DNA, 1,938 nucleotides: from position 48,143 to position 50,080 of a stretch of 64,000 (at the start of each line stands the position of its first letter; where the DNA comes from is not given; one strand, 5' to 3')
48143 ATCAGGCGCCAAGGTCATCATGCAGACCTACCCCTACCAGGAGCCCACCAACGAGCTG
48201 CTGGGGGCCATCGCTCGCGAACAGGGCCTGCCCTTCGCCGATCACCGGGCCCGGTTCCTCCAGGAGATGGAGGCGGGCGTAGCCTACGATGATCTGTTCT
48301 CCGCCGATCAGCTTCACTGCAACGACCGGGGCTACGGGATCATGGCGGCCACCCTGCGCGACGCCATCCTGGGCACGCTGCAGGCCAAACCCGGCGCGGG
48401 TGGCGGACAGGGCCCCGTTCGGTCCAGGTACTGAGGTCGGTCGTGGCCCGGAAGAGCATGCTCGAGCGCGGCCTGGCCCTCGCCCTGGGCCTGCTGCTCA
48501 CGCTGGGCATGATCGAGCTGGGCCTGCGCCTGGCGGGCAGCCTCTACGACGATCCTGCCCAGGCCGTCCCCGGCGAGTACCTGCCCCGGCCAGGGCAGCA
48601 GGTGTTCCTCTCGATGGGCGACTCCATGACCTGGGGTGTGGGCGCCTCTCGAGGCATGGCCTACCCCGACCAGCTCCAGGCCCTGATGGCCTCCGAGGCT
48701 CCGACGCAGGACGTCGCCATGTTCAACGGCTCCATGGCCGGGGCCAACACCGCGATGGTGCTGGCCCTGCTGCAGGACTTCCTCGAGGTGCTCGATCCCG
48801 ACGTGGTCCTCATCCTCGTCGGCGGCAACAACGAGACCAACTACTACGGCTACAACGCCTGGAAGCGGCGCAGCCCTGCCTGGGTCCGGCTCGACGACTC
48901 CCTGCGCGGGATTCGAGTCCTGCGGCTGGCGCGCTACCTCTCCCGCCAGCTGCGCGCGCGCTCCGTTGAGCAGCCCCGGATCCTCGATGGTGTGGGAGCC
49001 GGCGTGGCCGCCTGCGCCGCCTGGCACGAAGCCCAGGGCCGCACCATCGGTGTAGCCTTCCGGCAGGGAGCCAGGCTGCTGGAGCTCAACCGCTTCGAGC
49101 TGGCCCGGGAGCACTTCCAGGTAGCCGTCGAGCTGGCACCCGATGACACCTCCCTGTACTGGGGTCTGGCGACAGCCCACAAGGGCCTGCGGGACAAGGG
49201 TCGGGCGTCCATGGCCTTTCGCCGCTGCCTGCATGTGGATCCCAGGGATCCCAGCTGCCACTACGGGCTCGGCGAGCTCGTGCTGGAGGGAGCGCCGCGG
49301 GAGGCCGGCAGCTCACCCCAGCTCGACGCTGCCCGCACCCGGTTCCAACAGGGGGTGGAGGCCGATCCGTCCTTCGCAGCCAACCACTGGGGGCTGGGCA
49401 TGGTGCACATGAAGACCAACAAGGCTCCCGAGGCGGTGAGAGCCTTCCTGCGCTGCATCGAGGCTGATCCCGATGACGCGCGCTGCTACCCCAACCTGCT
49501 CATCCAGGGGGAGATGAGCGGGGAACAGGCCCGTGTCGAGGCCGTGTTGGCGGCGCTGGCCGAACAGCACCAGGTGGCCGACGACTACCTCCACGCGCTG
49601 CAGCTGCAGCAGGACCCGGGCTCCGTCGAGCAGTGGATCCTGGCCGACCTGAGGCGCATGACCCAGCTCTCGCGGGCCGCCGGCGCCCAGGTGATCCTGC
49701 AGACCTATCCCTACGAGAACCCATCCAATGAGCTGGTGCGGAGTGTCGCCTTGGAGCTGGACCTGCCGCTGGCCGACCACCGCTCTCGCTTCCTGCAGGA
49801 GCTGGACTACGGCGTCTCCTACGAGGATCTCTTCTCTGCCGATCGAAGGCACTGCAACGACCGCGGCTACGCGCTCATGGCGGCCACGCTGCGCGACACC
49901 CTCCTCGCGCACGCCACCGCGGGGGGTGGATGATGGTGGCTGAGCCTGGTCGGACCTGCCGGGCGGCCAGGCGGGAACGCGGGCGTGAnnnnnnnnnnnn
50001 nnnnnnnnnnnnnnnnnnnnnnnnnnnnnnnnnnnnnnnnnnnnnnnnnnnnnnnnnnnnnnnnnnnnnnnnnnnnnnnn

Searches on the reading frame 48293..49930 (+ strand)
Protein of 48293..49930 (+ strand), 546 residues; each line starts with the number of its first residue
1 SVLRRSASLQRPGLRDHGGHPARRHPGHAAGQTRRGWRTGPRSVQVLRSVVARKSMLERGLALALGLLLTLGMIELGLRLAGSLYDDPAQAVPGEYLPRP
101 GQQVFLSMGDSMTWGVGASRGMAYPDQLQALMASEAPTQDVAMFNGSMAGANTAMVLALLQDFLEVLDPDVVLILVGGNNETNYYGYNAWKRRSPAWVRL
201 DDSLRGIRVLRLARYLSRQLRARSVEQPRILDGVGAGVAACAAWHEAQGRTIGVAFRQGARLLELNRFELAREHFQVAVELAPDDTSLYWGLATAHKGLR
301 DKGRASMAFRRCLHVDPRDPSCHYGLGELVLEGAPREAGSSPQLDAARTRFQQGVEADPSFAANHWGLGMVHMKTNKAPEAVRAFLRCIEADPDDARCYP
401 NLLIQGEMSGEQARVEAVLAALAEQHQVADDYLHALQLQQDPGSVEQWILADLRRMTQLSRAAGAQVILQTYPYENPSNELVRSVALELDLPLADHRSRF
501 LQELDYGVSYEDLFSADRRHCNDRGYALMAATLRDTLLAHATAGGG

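Call 15: search_protein_families(library=pfam, proteins=[window:48293-49930:+])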
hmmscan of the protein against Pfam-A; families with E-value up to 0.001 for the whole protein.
window:48293-49930:+ (546 aa): 12 families
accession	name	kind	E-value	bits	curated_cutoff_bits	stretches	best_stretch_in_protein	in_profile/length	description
PF13414.12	TPR_11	-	2.7e-13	49.8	26.8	0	261-297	3-39/42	TPR repeat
PF13472.12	Lipase_GDSL_2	-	1.7e-12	48.7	32.9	1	108-233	2-107/178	GDSL-like Lipase/Acylhydrolase family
PF13432.12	TPR_16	-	5.2e-12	46.4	32.7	1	343-396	12-65/65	Tetratricopeptide repeat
PF07719.23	TPR_2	-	5.7e-12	45.2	27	0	256-285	5-34/34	Tetratricopeptide repeat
PF14559.12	TPR_19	-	2.4e-11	44.2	25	1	343-397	6-60/68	Tetratricopeptide repeat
PF13428.12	TPR_14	-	1.3e-10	41.3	23.5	0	365-401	4-40/44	Tetratricopeptide repeat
PF13181.12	TPR_8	-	1.1e-08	34.9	25.7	0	366-395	5-34/34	Tetratricopeptide repeat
PF00515.34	TPR_1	-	6.1e-07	29.4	27.8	0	368-395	7-34/34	Tetratricopeptide repeat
PF23914.1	TPR_CcmH_CycH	-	2.1e-06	28.1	42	0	358-435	46-126/158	Cytochrome c-type biogenesis protein H TPR domain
PF00657.28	Lipase_GDSL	-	2.7e-06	28.1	23.6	0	108-191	4-101/208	GDSL-like Lipase/Acylhydrolase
PF13371.12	TPR_9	-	0.00015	22.1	35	0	260-321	3-64/73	Tetratricopeptide repeat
PF13431.12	TPR_17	-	0.00016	22.1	24.4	0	384-399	1-16/34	Tetratricopeptide repeat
